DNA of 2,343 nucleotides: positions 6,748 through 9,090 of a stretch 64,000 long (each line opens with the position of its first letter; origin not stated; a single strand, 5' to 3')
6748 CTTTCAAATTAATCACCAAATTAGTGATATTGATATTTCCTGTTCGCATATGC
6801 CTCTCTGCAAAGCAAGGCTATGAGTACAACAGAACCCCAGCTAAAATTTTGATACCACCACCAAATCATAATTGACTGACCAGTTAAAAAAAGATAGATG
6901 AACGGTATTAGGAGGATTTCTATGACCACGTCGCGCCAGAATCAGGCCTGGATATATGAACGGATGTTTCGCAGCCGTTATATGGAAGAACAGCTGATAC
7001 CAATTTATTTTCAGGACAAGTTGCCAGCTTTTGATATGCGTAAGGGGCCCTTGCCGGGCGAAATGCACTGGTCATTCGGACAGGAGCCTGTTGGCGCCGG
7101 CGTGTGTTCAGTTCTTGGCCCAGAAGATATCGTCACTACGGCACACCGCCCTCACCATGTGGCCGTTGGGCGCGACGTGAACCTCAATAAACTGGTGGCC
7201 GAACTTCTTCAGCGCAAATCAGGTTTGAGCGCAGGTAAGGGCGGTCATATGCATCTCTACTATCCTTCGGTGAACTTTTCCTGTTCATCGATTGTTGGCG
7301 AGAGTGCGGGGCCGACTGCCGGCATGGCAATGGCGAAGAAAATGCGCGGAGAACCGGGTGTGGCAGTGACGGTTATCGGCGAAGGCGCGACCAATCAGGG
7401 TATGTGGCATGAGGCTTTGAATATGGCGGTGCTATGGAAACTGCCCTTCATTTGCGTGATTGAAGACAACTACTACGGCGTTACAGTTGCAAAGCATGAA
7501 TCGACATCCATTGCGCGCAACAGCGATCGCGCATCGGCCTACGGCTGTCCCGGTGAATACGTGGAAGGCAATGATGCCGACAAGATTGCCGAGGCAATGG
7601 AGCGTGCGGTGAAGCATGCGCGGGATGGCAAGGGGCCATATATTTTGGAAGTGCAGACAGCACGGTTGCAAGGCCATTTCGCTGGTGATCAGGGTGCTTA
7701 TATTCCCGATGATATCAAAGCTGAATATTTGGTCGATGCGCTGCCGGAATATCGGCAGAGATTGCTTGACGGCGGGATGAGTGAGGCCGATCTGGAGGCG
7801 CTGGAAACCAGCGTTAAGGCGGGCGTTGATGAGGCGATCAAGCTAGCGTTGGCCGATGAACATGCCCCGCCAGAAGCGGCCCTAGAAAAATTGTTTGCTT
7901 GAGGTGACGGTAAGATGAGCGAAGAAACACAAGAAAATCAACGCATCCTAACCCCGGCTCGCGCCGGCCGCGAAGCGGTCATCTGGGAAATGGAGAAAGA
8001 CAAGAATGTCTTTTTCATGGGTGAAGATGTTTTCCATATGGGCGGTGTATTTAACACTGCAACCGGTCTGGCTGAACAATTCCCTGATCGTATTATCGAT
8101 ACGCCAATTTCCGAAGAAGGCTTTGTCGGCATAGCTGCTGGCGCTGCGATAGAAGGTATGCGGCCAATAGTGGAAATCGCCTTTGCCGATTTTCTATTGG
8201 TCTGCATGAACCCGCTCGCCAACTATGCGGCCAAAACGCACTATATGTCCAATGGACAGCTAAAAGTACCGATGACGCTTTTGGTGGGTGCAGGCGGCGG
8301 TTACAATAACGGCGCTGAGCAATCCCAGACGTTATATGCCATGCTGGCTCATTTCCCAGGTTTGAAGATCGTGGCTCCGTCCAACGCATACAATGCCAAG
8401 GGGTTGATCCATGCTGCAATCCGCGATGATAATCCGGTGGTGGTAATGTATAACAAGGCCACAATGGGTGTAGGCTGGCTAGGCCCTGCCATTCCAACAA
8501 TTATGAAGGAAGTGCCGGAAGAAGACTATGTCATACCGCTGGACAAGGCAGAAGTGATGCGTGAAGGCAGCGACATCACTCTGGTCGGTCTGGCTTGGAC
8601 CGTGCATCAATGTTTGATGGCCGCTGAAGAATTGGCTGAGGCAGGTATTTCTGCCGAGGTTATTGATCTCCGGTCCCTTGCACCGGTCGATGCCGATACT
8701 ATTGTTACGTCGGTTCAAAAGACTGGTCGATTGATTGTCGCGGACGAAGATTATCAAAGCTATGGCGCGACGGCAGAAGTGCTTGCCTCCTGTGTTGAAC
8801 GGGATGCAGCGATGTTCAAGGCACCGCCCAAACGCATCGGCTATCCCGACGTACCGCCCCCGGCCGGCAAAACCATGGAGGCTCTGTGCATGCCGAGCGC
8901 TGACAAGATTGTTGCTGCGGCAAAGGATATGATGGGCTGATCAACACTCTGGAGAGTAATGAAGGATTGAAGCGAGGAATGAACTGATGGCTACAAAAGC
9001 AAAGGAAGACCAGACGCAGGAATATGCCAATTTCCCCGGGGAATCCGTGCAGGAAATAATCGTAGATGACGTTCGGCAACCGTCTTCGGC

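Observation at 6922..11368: TPP-dependent E1alpha/E1beta operon with an inserted Rieske oxygenase and an E2 split into separate lipoyl and catalytic genes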

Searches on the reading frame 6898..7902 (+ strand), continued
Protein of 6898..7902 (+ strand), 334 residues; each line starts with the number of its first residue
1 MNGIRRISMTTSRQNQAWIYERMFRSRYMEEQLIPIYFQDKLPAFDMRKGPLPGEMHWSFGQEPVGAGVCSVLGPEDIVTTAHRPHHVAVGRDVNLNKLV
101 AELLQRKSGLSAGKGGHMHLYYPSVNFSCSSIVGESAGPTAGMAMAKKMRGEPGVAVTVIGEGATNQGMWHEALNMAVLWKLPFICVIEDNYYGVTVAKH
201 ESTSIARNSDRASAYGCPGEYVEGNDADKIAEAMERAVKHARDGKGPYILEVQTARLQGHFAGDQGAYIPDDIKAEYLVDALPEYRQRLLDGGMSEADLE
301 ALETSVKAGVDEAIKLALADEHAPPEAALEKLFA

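Call 80: search_solved_structures(query=window:6922-7902:+, max_evalue=1e-25, show_alignments=1)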
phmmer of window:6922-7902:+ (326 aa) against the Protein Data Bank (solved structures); distinct sequences matched with E-value up to 1e-25: 7.
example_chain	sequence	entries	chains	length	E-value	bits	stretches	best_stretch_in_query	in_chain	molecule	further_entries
3exf_A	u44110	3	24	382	3.6e-41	144.7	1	44-318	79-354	Pyruvate dehydrogenase E1 component subunit alpha, somatic form, mitochondrial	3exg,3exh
1ni4_A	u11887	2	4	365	9.5e-41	143.3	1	44-318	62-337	Pyruvate dehydrogenase E1 component: Alpha subunit | Pyruvate dehydrogenase E1 component subunit alpha, somatic form, mitochondrial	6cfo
3exe_A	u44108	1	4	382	1.1e-40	143.1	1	44-318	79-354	Pyruvate dehydrogenase E1 component subunit alpha, somatic form, mitochondrial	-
2ozl_A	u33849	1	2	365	1.3e-40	142.8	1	44-318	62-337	Pyruvate dehydrogenase E1 component alpha subunit, somatic form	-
6cer_A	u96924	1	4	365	2.4e-40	141.9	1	44-318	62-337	Pyruvate dehydrogenase E1 component subunit alpha, somatic form, mitochondrial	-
3exi_A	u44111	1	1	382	2.8e-40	141.7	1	44-318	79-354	Pyruvate dehydrogenase E1 component subunit alpha, somatic form, mitochondrial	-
1um9_A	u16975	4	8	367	3e-28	102.2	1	55-326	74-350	2-oxo acid dehydrogenase alpha subunit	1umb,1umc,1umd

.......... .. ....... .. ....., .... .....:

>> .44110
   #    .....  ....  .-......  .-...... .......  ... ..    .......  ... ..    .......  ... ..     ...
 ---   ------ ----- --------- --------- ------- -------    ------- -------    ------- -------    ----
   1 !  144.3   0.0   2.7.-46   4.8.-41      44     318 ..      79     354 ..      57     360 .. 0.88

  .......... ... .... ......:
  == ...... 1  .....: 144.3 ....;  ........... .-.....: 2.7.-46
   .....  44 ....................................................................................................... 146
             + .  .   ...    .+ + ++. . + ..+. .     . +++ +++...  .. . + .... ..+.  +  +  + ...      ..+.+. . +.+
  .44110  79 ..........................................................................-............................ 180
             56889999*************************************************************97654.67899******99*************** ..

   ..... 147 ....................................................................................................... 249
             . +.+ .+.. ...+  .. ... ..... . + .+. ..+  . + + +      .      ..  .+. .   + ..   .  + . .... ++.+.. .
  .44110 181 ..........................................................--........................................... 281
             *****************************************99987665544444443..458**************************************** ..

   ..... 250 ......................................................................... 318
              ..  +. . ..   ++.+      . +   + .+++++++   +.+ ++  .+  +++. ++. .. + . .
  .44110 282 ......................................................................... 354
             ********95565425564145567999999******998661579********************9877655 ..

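Call 89: find_homologous_proteins(query=window:6922-7902:+, max_evalue=1e-30)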
Query window:6922-7902:+ (326 aa): 1037 proteins with E <= 1e-30 among 4951 candidates; the best 120 are listed.
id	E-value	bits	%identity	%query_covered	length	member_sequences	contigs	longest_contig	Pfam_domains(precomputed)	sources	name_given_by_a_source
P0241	3.2e-219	745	100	100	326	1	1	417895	PF13292.12,PF00676.26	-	-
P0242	4.5e-176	603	81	100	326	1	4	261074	PF13292.12,PF00676.26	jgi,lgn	-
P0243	1.8e-153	529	70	100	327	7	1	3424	PF13292.12,PF00676.26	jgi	jgi:TPP-dependent pyruvate/acetoin dehydrogenase alpha subunit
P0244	1.6e-151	522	71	97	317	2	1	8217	PF13292.12,PF00676.26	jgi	jgi:pyruvate dehydrogenase E1 component alpha subunit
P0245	1.6e-146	506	70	99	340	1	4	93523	PF13292.12,PF00676.26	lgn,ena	-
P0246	1.7e-146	506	68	99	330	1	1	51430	PF13292.12,PF00676.26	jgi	-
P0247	1.7e-146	506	68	100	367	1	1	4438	PF13292.12,PF00676.26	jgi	jgi:pyruvate dehydrogenase E1 component alpha subunit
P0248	4.4e-143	494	66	100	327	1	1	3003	PF02775.27,PF13292.12,PF00676.26,PF00456.27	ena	-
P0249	1.5e-142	493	67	100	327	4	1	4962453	PF00676.26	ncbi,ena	-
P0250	5.4e-139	481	66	100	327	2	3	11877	PF13292.12,PF00676.26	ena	-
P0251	1.1e-137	477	65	100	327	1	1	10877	PF02775.27,PF13292.12,PF00676.26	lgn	-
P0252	4.1e-137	475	64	100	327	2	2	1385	PF02775.27,PF13292.12,PF00676.26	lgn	-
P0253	7.9e-136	471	64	100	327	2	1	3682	PF13292.12,PF00676.26,PF00456.27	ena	-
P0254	2.2e-135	469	68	97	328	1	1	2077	PF13292.12,PF00676.26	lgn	-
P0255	8.0e-120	418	61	97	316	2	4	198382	PF13292.12,PF00676.26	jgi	jgi:pyruvate dehydrogenase E1 component alpha subunit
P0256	1.3e-116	407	59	97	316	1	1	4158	PF13292.12,PF00676.26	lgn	-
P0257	2.7e-116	406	57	100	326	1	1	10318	PF13292.12,PF00676.26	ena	-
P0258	1.1e-114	401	59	97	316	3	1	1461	PF13292.12,PF00676.26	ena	-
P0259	1.2e-114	401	56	100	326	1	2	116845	PF13292.12,PF00676.26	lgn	-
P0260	3.5e-114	399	55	100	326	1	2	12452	PF13292.12,PF00676.26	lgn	-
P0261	8.0e-114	398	56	100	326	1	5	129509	PF13292.12,PF00676.26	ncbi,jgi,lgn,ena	ncbi:MAG: thiamine pyrophosphate-dependent dehydrogenase E1 component subunit alpha [Steroidobactera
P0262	9.5e-114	398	56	100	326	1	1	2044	PF13292.12,PF00676.26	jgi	-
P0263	1.6e-113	397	56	100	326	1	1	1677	PF13292.12,PF00676.26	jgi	jgi:acetoin:2,6-dichlorophenolindophenol oxidoreductase subunit alpha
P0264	2.2e-113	397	56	100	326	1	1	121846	PF13292.12,PF00676.26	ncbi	ncbi:MAG: thiamine pyrophosphate-dependent dehydrogenase E1 component subunit alpha [Steroidobactera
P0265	2.3e-113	397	56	100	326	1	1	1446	PF13292.12,PF00676.26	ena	-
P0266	3.4e-113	396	55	100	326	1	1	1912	PF13292.12,PF00676.26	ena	-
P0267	9.6e-113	395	55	100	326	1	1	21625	PF13292.12,PF00676.26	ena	-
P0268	1.3e-112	394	56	100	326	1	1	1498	PF13292.12,PF00676.26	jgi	jgi:acetoin:2,6-dichlorophenolindophenol oxidoreductase subunit alpha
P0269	2.0e-112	394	56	100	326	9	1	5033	PF13292.12,PF00676.26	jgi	-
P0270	2.7e-112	393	55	100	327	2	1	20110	PF13292.12,PF00676.26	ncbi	-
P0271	3.4e-112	393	55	100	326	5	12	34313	PF13292.12,PF00676.26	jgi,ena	jgi:TPP-dependent pyruvate/acetoin dehydrogenase alpha subunit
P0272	3.7e-112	393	55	100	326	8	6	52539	PF13292.12,PF00676.26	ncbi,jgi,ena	jgi:pyruvate dehydrogenase E1 component alpha subunit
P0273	8.5e-112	392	55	100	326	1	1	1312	PF13292.12,PF00676.26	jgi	-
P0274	1.1e-111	391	55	100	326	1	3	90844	PF13292.12,PF00676.26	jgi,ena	jgi:TPP-dependent pyruvate/acetoin dehydrogenase alpha subunit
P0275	1.6e-111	391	54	100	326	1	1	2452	PF13292.12,PF00676.26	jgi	jgi:acetoin:2,6-dichlorophenolindophenol oxidoreductase subunit alpha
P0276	1.8e-111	390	55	100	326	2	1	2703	PF00676.26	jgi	-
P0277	1.9e-111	390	56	100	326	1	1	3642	PF13292.12,PF00676.26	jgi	jgi:pyruvate dehydrogenase E1 component alpha subunit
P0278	2.7e-111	390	55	100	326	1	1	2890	PF13292.12,PF00676.26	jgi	jgi:pyruvate dehydrogenase E1 component alpha subunit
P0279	3.0e-111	390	55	100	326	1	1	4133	PF13292.12,PF00676.26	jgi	jgi:acetoin:2,6-dichlorophenolindophenol oxidoreductase subunit alpha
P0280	3.1e-111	390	55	100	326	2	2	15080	PF00676.26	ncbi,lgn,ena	-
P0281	3.2e-111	390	54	100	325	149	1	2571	PF13292.12,PF00676.26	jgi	jgi:acetoin:2,6-dichlorophenolindophenol oxidoreductase subunit alpha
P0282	3.2e-111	390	56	100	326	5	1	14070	PF00676.26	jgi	jgi:pyruvate dehydrogenase E1 component alpha subunit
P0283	4.0e-111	389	55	100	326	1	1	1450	PF13292.12,PF00676.26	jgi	-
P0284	4.2e-111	389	55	100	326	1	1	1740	PF13292.12,PF00676.26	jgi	jgi:TPP-dependent pyruvate/acetoin dehydrogenase alpha subunit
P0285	4.4e-111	389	56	100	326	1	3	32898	PF13292.12,PF00676.26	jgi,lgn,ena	jgi:acetoin:2,6-dichlorophenolindophenol oxidoreductase subunit alpha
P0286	6.1e-111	389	55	100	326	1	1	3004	PF13292.12,PF00676.26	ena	-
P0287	6.5e-111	389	55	100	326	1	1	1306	PF13292.12,PF00676.26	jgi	jgi:TPP-dependent pyruvate/acetoin dehydrogenase alpha subunit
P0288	8.4e-111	388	55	98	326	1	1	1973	PF13292.12,PF00676.26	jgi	jgi:acetoin:2,6-dichlorophenolindophenol oxidoreductase subunit alpha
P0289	8.6e-111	388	55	100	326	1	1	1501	PF13292.12,PF00676.26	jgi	jgi:acetoin:2,6-dichlorophenolindophenol oxidoreductase subunit alpha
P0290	9.0e-111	388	55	100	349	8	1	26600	PF13292.12,PF00676.26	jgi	jgi:pyruvate dehydrogenase E1 component alpha subunit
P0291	9.7e-111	388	55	100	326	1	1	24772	PF13292.12,PF00676.26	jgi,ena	-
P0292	1.1e-110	388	55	100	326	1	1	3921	PF13292.12,PF00676.26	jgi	jgi:acetoin:2,6-dichlorophenolindophenol oxidoreductase subunit alpha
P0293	1.2e-110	388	55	100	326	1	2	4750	PF13292.12,PF00676.26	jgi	jgi:acetoin:2,6-dichlorophenolindophenol oxidoreductase subunit alpha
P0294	1.6e-110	387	54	100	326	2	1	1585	PF13292.12,PF00676.26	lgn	-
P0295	2.8e-110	387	54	100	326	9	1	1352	PF13292.12,PF00676.26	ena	-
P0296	3.5e-110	386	55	100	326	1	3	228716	PF13292.12,PF00676.26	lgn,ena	-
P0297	4.3e-110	386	55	100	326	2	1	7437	PF00676.26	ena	-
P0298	4.5e-110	386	54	100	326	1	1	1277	PF13292.12,PF00676.26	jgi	jgi:pyruvate dehydrogenase E1 component alpha subunit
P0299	5.2e-110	386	53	100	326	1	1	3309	PF00676.26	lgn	-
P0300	5.3e-110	386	54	100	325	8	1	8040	PF13292.12,PF00676.26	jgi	jgi:acetoin:2,6-dichlorophenolindophenol oxidoreductase subunit alpha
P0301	7.6e-110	385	55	100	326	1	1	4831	PF13292.12,PF00676.26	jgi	jgi:TPP-dependent pyruvate/acetoin dehydrogenase alpha subunit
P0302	1.1e-109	385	54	100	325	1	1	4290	PF13292.12,PF00676.26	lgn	-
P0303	1.4e-109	384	54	100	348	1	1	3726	PF13292.12,PF00676.26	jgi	jgi:pyruvate dehydrogenase E1 component alpha subunit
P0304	1.5e-109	384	55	100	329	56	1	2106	PF13292.12,PF00676.26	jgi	jgi:acetoin:2,6-dichlorophenolindophenol oxidoreductase subunit alpha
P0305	1.7e-109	384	54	100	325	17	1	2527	PF13292.12,PF00676.26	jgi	jgi:TPP-dependent pyruvate/acetoin dehydrogenase alpha subunit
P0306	1.8e-109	384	54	100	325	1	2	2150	PF13292.12,PF00676.26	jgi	jgi:TPP-dependent pyruvate/acetoin dehydrogenase alpha subunit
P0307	1.8e-109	384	54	100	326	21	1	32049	PF13292.12,PF00676.26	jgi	-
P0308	3.3e-109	383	55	99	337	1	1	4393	PF13292.12,PF00676.26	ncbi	-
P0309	4.6e-109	383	54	100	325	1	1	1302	PF13292.12,PF00676.26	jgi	jgi:pyruvate dehydrogenase E1 component alpha subunit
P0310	4.7e-109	383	54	100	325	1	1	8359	PF13292.12,PF00676.26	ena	-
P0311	4.9e-109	383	54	100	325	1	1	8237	PF13292.12,PF00676.26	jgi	jgi:acetoin:2,6-dichlorophenolindophenol oxidoreductase subunit alpha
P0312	5.3e-109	382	53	100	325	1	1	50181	PF13292.12,PF00676.26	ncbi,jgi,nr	ncbi:MAG: Pyruvate/2-oxoglutarate dehydrogenase complex, dehydrogenase component, eukaryotic type [G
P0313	5.4e-109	382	54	100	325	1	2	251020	PF13292.12,PF00676.26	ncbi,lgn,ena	-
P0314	6.0e-109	382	54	100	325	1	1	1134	PF13292.12,PF00676.26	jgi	jgi:pyruvate dehydrogenase E1 component alpha subunit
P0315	7.2e-109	382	55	100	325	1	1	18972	PF13292.12,PF00676.26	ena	-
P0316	8.2e-109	382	54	100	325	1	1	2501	PF13292.12,PF00676.26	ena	-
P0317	8.4e-109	382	53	100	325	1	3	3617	PF13292.12,PF00676.26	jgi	jgi:TPP-dependent pyruvate/acetoin dehydrogenase alpha subunit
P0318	9.3e-109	382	53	100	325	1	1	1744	PF13292.12,PF00676.26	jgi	jgi:pyruvate dehydrogenase E1 component alpha subunit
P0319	1.1e-108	381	53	100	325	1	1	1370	PF13292.12,PF00676.26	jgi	jgi:TPP-dependent pyruvate/acetoin dehydrogenase alpha subunit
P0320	1.2e-108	381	53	100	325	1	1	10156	PF13292.12,PF00676.26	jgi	jgi:acetoin:2,6-dichlorophenolindophenol oxidoreductase subunit alpha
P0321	1.3e-108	381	54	100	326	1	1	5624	PF13292.12,PF00676.26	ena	-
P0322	1.3e-108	381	54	100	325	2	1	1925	PF13292.12,PF00676.26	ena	-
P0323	1.4e-108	381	53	100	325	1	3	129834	PF13292.12,PF00676.26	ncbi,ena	-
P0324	1.8e-108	381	53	100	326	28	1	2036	PF13292.12,PF00676.26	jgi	jgi:acetoin:2,6-dichlorophenolindophenol oxidoreductase subunit alpha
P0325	2.2e-108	380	54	99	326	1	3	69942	PF13292.12,PF00676.26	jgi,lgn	jgi:acetoin:2,6-dichlorophenolindophenol oxidoreductase subunit alpha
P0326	2.3e-108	380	53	100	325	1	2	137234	PF13292.12,PF00676.26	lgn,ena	-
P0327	2.6e-108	380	54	100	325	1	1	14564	PF13292.12,PF00676.26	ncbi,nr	ncbi:MAG: acetoin:2,6-dichlorophenolindophenol oxidoreductase subunit alpha [Gammaproteobacteria bac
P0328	2.6e-108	380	54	100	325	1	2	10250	PF13292.12,PF00676.26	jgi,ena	-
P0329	2.9e-108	380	54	100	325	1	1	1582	PF13292.12,PF00676.26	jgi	jgi:acetoin:2,6-dichlorophenolindophenol oxidoreductase subunit alpha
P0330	3.2e-108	380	54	100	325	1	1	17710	PF13292.12,PF00676.26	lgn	-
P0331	3.7e-108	380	53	100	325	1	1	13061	PF13292.12,PF00676.26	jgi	jgi:acetoin:2,6-dichlorophenolindophenol oxidoreductase subunit alpha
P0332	3.8e-108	380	53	97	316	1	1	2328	PF13292.12,PF00676.26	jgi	-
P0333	4.1e-108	379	54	100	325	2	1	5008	PF13292.12,PF00676.26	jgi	jgi:TPP-dependent pyruvate/acetoin dehydrogenase alpha subunit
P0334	4.1e-108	379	54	100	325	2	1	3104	PF13292.12,PF00676.26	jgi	jgi:pyruvate dehydrogenase E1 component alpha subunit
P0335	5.3e-108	379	54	100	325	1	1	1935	PF13292.12,PF00676.26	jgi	jgi:TPP-dependent pyruvate/acetoin dehydrogenase alpha subunit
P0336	7.2e-108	379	52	100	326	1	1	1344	PF13292.12,PF00676.26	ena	-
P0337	1.3e-107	378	54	100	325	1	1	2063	PF13292.12,PF00676.26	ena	-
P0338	1.5e-107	378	56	97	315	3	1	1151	PF13292.12,PF00676.26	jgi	jgi:acetoin:2,6-dichlorophenolindophenol oxidoreductase subunit alpha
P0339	1.6e-107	378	53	100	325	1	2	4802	PF13292.12,PF00676.26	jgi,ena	-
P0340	1.7e-107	377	53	100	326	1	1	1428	PF13292.12,PF00676.26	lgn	-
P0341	1.8e-107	377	54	100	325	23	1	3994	PF13292.12,PF00676.26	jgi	jgi:TPP-dependent pyruvate/acetoin dehydrogenase alpha subunit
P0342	1.8e-107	377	53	100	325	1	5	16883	PF13292.12,PF00676.26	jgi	jgi:pyruvate dehydrogenase E1 component alpha subunit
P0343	2.5e-107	377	57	97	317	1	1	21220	PF13292.12,PF00676.26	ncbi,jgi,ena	jgi:pyruvate dehydrogenase E1 component alpha subunit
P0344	3.3e-107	376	54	100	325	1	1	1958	PF13292.12,PF00676.26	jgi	jgi:pyruvate dehydrogenase E1 component alpha subunit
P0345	4.1e-107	376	54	100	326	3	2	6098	PF13292.12,PF00676.26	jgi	-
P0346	4.3e-107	376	54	100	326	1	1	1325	PF13292.12,PF00676.26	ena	-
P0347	5.5e-107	376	56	97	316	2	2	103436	PF13292.12,PF00676.26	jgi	jgi:pyruvate dehydrogenase E1 component alpha subunit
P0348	7.5e-107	375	53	100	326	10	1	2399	PF00676.26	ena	-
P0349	1.0e-106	375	53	100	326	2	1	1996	PF13292.12,PF00676.26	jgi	jgi:pyruvate dehydrogenase E1 component alpha subunit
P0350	1.2e-106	375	52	100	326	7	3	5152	PF13292.12,PF00676.26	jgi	jgi:TPP-dependent pyruvate/acetoin dehydrogenase alpha subunit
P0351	1.4e-106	374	53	100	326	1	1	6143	PF13292.12,PF00676.26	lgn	-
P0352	2.1e-106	374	54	98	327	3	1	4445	PF00676.26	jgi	-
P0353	2.2e-106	374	56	97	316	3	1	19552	PF13292.12,PF00676.26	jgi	jgi:pyruvate dehydrogenase E1 component alpha subunit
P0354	2.6e-106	374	54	100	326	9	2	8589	PF13292.12,PF00676.26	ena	-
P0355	2.6e-106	374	53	100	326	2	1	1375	PF13292.12,PF00676.26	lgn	-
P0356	2.8e-106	373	53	100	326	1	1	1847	PF13292.12,PF00676.26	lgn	-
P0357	2.8e-106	373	53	100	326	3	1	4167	PF00676.26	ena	-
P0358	2.9e-106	373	53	100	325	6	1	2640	PF13292.12,PF00676.26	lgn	-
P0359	3.0e-106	373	53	100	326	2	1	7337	PF00676.26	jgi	jgi:acetoin:2,6-dichlorophenolindophenol oxidoreductase subunit alpha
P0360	3.2e-106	373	52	100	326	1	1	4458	PF13292.12,PF00676.26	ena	-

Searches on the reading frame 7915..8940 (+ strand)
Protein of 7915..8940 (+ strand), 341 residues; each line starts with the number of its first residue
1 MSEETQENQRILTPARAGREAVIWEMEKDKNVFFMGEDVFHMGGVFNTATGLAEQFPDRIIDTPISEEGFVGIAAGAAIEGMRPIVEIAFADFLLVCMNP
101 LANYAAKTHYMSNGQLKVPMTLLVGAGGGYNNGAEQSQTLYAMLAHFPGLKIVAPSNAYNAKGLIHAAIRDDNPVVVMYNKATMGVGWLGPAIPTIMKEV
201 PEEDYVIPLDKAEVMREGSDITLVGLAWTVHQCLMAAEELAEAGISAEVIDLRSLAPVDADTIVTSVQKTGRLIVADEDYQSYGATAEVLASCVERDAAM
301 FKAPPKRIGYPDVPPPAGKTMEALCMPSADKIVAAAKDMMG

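Call 5: search_protein_families(library=pfam, proteins=[window:7915-8940:+], max_evalue=0.01)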
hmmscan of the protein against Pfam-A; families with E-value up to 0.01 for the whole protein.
window:7915-8940:+ (341 aa): 2 families
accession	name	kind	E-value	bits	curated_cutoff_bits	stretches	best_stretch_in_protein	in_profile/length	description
PF02779.29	Transket_pyr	-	1.1e-39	136.4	27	1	17-182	8-170/174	Transketolase, pyrimidine binding domain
PF02780.25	Transketolase_C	-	1.3e-33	115.9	25.9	1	211-332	2-124/124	Transketolase, C-terminal domain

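Call 6: search_protein_families(library=ncbifam, proteins=[window:7915-8940:+], max_evalue=0.01)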
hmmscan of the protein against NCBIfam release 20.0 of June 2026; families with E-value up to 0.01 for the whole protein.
window:7915-8940:+ (341 aa): 9 families
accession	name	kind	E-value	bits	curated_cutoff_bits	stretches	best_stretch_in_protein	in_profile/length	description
NF006667.0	PRK09212.1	subfamily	1.6e-87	293.4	321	1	15-340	7-323/327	pyruvate dehydrogenase complex E1 component subunit beta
NF008854.0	PRK11892.1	equivalog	5.8e-87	292.3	454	1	13-339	143-461/464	pyruvate dehydrogenase complex E1 component subunit beta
TIGR00204.1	dxs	equivalog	8.2e-24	84.1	465.95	1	50-313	344-586/616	1-deoxy-D-xylulose-5-phosphate synthase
NF004559.0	PRK05899.2-5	equivalog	9.2e-24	83.6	488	1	49-338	351-622/627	transketolase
NF003933.0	PRK05444.2-2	equivalog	1.3e-18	66.9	395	1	50-309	327-572/606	1-deoxy-D-xylulose-5-phosphate synthase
NF008968.0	PRK12315.1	subfamily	7.4e-14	50.9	510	1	25-292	292-535/582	1-deoxy-D-xylulose-5-phosphate synthase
NF004556.0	PRK05899.2-2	equivalog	6.7e-12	44.5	575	1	51-295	363-595/639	transketolase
NF041170.1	Oxoac_fdxalpha_Archa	equivalog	0.00031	19.2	800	1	195-292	501-592/636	2-oxoacid:ferredoxin oxidoreductase subunit alpha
NF007201.0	PRK09622.1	equivalog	0.0012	17.8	590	1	216-279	265-328/405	2-oxoacid:ferredoxin oxidoreductase subunit alpha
